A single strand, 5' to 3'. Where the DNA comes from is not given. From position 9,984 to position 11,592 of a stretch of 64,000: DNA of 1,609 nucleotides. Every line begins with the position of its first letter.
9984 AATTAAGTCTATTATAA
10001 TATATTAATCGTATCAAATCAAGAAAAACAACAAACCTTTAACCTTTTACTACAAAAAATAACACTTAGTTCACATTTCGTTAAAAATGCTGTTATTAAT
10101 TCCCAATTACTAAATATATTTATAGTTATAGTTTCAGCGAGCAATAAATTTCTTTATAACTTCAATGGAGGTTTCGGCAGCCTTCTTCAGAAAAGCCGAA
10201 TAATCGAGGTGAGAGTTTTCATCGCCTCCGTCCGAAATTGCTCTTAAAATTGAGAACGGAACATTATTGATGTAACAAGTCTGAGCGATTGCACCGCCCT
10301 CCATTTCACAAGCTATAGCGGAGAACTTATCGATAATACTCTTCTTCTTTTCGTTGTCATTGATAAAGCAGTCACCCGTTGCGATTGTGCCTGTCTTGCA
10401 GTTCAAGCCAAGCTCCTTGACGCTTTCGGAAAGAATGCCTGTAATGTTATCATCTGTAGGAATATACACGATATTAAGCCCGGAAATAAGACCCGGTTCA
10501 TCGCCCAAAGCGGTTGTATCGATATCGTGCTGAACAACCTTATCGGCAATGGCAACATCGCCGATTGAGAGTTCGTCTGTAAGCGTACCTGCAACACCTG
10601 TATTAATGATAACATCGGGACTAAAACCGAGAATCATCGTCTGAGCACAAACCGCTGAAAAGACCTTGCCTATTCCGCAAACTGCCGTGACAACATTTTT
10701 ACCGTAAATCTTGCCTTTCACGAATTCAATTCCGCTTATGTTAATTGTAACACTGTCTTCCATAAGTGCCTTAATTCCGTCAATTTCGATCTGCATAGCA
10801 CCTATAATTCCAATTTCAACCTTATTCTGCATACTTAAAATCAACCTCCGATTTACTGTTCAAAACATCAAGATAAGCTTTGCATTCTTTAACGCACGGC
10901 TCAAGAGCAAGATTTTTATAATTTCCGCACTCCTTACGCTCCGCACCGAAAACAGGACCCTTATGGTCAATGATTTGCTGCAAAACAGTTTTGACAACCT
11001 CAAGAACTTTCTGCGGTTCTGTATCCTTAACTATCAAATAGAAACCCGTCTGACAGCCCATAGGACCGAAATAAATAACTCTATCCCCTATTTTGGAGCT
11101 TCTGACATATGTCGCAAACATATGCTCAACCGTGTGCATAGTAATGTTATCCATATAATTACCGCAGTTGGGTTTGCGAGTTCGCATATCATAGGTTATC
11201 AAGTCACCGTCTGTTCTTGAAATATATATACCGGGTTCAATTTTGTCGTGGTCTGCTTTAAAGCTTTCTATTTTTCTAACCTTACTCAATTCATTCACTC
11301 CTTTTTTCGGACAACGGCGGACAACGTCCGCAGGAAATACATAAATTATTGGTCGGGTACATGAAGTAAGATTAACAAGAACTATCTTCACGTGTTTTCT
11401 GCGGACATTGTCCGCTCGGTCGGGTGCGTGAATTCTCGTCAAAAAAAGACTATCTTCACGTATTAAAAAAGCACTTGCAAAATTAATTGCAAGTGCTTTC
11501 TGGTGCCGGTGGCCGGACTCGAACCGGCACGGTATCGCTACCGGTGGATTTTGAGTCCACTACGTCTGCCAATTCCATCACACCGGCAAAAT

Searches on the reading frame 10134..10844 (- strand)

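Call 38: search_protein_families(library=pfam, proteins=[window:10134-10844:-], max_evalue=0.00001)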
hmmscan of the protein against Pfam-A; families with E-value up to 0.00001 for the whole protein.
window:10134-10844:- (236 aa): 1 family
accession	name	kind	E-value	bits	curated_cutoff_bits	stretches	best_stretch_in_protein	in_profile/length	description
PF01048.26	PNP_UDP_1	-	3.5e-48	164.5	25.1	1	10-235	1-233/233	Phosphorylase superfamily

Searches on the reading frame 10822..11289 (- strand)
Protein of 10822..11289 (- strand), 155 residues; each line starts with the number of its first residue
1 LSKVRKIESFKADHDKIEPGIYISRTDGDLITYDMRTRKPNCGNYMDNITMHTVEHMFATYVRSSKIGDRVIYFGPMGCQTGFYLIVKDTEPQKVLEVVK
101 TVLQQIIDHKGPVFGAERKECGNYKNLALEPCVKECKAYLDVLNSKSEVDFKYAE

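Call 64: find_encoding_contigs(protein=window:10822-11289:-, flank=1200, max_places=10)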
Protein window:10822-11289:- (155 aa): 13 contigs read that carry it; 8 places shown.
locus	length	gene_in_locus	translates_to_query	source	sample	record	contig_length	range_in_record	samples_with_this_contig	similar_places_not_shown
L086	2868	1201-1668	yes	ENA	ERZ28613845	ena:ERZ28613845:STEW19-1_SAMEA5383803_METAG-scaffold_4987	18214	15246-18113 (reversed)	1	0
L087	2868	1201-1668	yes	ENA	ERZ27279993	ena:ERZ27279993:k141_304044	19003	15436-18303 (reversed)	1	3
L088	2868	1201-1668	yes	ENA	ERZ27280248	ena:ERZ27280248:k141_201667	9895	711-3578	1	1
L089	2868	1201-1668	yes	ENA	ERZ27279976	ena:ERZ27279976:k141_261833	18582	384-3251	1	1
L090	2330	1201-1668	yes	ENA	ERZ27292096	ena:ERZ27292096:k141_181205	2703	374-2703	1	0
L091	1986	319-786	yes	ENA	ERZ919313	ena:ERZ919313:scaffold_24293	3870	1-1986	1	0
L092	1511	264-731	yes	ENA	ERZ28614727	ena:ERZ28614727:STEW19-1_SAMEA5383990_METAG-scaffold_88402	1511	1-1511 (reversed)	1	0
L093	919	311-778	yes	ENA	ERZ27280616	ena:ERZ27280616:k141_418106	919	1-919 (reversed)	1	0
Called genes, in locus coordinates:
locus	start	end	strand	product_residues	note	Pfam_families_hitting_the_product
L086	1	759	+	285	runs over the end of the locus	?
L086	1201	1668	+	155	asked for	PF02664:LuxS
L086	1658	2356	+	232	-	PF01048:PNP_UDP_1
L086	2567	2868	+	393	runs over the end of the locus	-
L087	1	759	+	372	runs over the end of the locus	-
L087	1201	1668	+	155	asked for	PF02664:LuxS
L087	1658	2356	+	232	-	PF01048:PNP_UDP_1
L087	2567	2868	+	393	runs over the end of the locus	-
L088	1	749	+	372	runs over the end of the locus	-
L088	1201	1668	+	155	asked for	PF02664:LuxS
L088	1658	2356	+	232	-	PF01048:PNP_UDP_1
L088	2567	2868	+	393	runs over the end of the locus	-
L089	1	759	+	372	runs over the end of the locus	-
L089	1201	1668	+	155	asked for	PF02664:LuxS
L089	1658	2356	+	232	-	PF01048:PNP_UDP_1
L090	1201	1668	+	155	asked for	PF02664:LuxS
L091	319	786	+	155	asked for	PF02664:LuxS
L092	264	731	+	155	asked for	PF02664:LuxS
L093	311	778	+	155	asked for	PF02664:LuxS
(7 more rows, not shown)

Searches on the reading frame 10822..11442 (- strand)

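Call 38: search_protein_families(library=pfam, proteins=[window:10822-11442:-], max_evalue=0.00001)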
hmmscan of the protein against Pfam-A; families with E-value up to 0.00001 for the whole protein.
window:10822-11442:- (206 aa): 1 family
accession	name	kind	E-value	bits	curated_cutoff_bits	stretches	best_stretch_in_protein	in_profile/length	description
PF02664.20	LuxS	-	6.9e-44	149.7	27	1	57-193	1-147/154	S-Ribosylhomocysteinase (LuxS)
